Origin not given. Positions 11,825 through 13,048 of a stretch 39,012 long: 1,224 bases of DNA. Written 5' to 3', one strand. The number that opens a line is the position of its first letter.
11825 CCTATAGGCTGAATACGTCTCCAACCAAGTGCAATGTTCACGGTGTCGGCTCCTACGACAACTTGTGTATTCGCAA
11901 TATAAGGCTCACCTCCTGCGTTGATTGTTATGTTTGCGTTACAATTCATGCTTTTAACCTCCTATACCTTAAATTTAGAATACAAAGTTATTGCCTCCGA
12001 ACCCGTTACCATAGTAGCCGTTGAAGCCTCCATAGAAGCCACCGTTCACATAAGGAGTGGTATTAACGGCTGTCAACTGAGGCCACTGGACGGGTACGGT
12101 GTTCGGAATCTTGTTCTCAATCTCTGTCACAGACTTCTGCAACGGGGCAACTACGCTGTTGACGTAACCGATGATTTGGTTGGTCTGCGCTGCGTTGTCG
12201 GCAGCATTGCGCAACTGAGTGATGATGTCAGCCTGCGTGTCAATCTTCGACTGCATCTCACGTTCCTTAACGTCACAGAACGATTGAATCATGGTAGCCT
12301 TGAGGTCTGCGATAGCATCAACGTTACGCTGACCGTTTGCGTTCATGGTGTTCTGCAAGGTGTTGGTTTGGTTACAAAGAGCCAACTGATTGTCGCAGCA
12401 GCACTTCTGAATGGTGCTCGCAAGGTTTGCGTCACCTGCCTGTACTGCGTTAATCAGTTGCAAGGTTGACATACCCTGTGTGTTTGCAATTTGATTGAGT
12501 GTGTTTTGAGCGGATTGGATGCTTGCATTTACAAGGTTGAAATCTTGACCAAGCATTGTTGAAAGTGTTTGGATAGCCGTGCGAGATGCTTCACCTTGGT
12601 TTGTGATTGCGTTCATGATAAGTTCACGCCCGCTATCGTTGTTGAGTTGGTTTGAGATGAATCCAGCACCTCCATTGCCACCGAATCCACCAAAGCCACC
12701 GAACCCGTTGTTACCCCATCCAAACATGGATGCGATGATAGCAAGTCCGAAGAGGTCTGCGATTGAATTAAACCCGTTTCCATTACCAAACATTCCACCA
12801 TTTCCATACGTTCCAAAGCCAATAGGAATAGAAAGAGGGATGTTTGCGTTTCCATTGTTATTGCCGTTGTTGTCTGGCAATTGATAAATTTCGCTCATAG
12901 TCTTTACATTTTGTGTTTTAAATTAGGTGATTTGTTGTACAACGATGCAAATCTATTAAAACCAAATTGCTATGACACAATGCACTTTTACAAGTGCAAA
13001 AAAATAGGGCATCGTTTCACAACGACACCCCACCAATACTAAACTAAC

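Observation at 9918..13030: Terminator- and promoter-insulated six-gene ORFan cassette between the fibre gene and the replication block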

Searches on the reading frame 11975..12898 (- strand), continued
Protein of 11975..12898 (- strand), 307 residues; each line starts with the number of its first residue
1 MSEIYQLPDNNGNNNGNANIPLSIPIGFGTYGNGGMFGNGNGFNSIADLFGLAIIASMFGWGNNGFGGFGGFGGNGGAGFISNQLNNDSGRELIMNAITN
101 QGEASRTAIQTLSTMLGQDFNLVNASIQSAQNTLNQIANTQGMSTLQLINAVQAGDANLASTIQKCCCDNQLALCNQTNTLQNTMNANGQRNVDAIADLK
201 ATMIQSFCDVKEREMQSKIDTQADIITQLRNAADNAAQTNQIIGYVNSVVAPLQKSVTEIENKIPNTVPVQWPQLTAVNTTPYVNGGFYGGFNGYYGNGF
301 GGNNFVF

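Call 87: search_protein_families(library=pfam, proteins=[L036:12056-12928:+, L002:8129-8734:+, L074:12114-12452:+], max_evalue=0.01)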
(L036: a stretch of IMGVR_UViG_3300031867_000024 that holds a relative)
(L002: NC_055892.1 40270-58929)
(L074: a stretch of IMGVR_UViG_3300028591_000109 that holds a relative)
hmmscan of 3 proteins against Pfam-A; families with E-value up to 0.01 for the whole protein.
L036:12056-12928:+ (290 aa): 1 family
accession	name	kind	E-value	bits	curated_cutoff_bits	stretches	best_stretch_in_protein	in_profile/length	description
PF01471.23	PG_binding_1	-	0.00087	19.9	23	1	169-208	5-43/57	Putative peptidoglycan binding domain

L002:8129-8734:+ (201 aa): 1 family
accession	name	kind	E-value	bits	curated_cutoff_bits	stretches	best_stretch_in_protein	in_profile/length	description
PF25223.1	DUF7841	-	1.7e-43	148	25.2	1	5-115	4-113/114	Domain of unknown function (DUF7841)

L074:12114-12452:+ (112 aa): 0 families

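Call 88: search_protein_families(library=phrogs, proteins=[L036:12056-12928:+, L074:12114-12452:+], max_evalue=0.01)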
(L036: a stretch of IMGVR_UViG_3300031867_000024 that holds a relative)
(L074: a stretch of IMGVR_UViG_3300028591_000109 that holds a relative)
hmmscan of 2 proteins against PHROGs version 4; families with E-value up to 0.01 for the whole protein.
L036:12056-12928:+ (290 aa): 4 families
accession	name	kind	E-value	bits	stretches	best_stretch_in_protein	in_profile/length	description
phrog_2649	-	lysis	0.00011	23.1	1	115-211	167-248/261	endolysin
phrog_23582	-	unknown function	0.00029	21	1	147-204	259-310/565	-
phrog_1224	-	head and packaging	0.0031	17.8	1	139-207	3-73/438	endolysin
phrog_4928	-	unknown function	0.0051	16.2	1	158-218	554-609/834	-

L074:12114-12452:+ (112 aa): 0 families
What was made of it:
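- L036 carries a gene with a peptidoglycan-binding domain inside the cassette (calls 87, 88).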

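Call 89: search_protein_families(library=padloc, proteins=[window:11975-12898:-], max_evalue=0.1)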
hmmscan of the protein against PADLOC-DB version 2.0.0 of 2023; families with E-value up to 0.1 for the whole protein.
window:11975-12898:- (307 aa): 1 family
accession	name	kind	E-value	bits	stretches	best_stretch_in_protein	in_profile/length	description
PDLC00650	ZorA3|ZorA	-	0.0098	12.4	1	92-256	502-668/1063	MotA/ExbB/TolQ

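Call 100: search_protein_families(library=pfam, proteins=[L035:13118-13540:+, L076:8596-9003:+, L043:8429-8839:+], max_evalue=10)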
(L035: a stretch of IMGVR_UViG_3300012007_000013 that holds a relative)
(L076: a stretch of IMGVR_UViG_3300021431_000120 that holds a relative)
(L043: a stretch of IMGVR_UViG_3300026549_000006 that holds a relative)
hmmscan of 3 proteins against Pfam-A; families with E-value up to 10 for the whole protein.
L035:13118-13540:+ (140 aa): 1 family
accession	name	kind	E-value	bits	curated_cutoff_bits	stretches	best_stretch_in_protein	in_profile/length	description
PF25636.1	PBCV1_P7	-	0.14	12.5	30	1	55-70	18-32/38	PBCV-1 P7 disulphide-bonded subdomain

L076:8596-9003:+ (135 aa): 1 family
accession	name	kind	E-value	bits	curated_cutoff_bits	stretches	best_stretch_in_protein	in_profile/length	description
PF06114.19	Peptidase_M78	-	0.029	14.6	22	1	55-97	19-59/123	IrrE N-terminal-like domain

L043:8429-8839:+ (136 aa): 0 families

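Call 104: search_protein_families(library=pfam, proteins=[L094:1020-1880:+, L094:1901-3622:+, L094:4275-4955:+, L094:4968-7937:+, L094:8428-9033:+, L094:13014-14114:-, L094:14322-15527:+, L094:15545-16498:-, L094:16559-17722:+, L094:18052-19071:+], max_evalue=0.001)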
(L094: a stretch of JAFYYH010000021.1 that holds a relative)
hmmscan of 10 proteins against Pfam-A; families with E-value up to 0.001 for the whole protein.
L094:1020-1880:+ (286 aa): 0 families

L094:1901-3622:+ (573 aa): 1 family
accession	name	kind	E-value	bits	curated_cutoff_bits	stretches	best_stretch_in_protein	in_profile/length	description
PF17236.8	SU10_MCP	-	1.9e-09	37.9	24.1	1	291-471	102-268/292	SU10 major capsid protein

L094:4275-4955:+ (226 aa): 0 families

L094:4968-7937:+ (989 aa): 1 family
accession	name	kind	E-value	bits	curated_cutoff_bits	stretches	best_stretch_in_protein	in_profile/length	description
PF00149.33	Metallophos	-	2.4e-06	28.6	21.5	1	559-762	2-159/191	Calcineurin-like phosphoesterase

L094:8428-9033:+ (201 aa): 1 family
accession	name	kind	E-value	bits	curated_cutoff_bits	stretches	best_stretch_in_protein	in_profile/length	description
PF20186.3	DUF6549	-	2.7e-30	105.9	27.4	1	32-201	3-167/167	Family of unknown function (DUF6549)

L094:13014-14114:- (366 aa): 3 families
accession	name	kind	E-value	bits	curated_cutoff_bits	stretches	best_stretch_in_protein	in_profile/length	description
PF00589.27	Phage_integrase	-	2.9e-24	86.2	27.1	1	198-351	3-168/172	Phage integrase family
PF13102.12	Phage_int_SAM_5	-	8.1e-09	36.2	22.3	1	90-180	2-94/98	Phage integrase SAM-like domain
PF17293.8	Arm-DNA-bind_5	-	7.1e-07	30.1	22.6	1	11-71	2-67/87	Arm DNA-binding domain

L094:14322-15527:+ (401 aa): 1 family
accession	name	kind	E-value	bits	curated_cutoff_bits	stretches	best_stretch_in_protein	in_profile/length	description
PF17170.10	DUF5128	-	1.7e-20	73.9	22.9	1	62-327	27-295/321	6-bladed beta-propeller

L094:15545-16498:- (317 aa): 1 family
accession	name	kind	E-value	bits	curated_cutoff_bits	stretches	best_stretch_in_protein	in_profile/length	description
PF03372.29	Exo_endo_phos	-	1.8e-09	38.1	24.5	1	26-310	1-225/225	Endonuclease/Exonuclease/phosphatase family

L094:16559-17722:+ (387 aa): 1 family
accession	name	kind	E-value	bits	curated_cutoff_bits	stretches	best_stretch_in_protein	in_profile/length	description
PF15869.11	TolB_like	-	1.4e-05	25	29.2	1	227-353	167-289/296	TolB-like 6-blade propeller-like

L094:18052-19071:+ (339 aa): 1 family
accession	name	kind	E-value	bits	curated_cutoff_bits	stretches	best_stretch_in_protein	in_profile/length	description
PF00579.31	tRNA-synt_1b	-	8.3e-66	222.7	21.1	1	12-288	7-288/292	tRNA synthetases class I (W and Y)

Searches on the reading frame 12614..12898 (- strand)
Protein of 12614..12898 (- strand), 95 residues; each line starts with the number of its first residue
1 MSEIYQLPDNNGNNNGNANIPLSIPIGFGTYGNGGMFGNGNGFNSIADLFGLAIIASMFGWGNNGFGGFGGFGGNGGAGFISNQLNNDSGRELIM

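Call 109: search_solved_structures(query=window:12614-12898:-, max_evalue=10, show_alignments=3)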
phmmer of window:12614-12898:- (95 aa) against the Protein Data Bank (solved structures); distinct sequences matched with E-value up to 10: 1.
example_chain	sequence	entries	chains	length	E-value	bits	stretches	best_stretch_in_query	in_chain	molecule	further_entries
30tw_A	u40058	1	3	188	0.42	14.5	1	49-86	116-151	Styrene-oxide isomerase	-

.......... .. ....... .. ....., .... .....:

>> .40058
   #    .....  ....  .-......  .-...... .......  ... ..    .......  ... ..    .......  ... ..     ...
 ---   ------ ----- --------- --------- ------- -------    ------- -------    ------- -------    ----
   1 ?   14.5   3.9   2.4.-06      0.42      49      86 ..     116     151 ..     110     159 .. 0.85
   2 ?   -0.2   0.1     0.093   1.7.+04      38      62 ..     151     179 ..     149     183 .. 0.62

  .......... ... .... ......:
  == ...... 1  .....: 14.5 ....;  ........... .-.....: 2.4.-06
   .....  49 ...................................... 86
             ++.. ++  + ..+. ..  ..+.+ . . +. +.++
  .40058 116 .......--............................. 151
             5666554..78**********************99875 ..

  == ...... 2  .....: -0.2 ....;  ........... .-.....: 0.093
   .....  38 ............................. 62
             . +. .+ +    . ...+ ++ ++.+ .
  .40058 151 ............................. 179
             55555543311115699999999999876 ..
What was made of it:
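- Tried and rejected: The Gly-rich head of g1 on its own also found nothing, and no similarity to the T-even gp38 adhesin (call 109).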
